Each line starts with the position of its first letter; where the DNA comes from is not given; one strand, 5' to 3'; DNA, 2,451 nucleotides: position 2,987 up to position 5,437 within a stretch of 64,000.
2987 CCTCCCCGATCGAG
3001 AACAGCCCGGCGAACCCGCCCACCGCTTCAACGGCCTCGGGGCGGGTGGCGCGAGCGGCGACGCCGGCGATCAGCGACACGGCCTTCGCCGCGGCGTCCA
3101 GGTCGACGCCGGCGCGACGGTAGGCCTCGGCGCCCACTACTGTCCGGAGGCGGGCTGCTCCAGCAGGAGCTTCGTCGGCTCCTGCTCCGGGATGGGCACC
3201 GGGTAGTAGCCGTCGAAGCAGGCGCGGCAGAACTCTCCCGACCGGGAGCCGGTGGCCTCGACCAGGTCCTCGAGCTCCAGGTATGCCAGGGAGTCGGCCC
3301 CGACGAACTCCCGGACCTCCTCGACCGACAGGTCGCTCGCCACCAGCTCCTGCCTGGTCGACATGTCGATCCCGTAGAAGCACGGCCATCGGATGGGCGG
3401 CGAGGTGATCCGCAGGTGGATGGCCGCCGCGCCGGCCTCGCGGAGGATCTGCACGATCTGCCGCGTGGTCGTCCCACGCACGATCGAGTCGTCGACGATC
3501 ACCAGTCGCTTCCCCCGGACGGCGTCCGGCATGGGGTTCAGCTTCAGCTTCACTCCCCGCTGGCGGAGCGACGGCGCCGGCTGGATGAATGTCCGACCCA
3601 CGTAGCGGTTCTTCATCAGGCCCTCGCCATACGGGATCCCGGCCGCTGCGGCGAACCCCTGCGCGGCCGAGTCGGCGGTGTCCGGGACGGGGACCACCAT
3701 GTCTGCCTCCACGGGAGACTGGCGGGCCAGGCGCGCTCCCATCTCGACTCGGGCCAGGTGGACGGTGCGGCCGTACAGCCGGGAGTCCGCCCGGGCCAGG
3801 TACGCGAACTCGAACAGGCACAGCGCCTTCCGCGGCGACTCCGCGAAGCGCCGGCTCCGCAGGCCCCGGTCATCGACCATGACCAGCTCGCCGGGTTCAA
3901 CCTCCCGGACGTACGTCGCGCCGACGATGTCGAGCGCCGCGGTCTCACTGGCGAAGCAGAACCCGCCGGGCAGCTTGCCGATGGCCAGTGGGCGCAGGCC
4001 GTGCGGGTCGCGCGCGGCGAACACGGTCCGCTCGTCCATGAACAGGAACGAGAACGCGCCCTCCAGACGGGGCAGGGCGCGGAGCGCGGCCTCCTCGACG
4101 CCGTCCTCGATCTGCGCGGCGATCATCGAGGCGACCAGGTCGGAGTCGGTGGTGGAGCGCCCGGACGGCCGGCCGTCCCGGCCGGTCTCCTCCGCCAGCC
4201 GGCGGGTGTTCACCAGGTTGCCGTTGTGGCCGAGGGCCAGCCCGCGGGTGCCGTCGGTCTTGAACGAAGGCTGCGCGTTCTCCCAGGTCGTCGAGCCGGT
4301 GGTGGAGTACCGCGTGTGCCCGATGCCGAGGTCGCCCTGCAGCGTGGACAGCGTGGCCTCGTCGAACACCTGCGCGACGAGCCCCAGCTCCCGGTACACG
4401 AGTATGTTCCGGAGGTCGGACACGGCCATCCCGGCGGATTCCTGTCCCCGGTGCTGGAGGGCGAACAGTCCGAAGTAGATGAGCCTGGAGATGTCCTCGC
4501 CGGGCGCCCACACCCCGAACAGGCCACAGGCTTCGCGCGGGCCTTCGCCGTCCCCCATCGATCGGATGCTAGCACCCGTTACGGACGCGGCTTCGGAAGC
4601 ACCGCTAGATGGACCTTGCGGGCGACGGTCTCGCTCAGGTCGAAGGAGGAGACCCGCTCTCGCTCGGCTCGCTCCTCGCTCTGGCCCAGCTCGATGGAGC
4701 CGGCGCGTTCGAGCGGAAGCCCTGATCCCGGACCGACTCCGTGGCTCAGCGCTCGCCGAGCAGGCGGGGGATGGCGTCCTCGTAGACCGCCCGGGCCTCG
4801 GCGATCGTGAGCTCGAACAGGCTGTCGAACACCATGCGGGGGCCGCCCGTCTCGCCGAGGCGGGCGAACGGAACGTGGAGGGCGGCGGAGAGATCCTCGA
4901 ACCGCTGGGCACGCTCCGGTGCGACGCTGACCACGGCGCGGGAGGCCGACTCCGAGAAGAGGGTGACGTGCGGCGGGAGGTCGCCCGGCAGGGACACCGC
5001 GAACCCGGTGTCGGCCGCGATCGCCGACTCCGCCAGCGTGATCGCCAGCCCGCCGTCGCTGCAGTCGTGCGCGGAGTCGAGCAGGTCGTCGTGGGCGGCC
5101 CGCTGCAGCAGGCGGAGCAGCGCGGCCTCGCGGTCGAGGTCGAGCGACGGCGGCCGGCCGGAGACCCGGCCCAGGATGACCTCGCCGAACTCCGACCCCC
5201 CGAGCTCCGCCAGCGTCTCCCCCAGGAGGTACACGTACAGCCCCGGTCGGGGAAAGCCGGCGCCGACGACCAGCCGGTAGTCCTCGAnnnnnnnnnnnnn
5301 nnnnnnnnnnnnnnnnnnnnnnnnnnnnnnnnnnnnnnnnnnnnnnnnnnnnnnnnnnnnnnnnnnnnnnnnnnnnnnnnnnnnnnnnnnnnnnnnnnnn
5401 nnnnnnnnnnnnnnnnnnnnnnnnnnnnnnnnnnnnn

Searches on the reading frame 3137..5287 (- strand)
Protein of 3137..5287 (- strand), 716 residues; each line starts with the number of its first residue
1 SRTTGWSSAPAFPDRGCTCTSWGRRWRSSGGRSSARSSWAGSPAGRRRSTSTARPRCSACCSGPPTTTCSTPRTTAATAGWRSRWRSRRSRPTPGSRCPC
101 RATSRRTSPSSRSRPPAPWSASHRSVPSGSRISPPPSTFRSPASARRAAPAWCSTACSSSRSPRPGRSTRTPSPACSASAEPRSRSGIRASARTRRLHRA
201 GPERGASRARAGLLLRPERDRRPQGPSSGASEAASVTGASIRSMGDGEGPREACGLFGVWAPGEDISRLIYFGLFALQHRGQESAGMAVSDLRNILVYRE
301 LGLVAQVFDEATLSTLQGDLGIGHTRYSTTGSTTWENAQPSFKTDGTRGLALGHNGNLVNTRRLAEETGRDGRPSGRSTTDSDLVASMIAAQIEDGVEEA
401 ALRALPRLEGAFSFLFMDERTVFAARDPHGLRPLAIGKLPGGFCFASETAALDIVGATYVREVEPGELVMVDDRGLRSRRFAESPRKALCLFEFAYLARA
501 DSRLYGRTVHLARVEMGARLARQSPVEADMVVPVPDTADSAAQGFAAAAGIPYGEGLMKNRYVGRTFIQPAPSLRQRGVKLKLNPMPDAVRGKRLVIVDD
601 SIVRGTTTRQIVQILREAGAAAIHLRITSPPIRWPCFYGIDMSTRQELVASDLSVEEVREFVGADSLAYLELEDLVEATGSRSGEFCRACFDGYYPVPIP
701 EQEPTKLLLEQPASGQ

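Call 56: search_protein_families(library=pfam, proteins=[window:3137-5287:-], max_evalue=0.00001)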
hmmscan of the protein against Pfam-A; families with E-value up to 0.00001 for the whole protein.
window:3137-5287:- (716 aa): 2 families
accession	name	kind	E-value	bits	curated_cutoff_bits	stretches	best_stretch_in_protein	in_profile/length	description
PF13522.11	GATase_6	-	1.2e-16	61.3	27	1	315-448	8-130/130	Glutamine amidotransferase domain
PF13537.11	GATase_7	-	1.7e-15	57.6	25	1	333-452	8-121/123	Glutamine amidotransferase domain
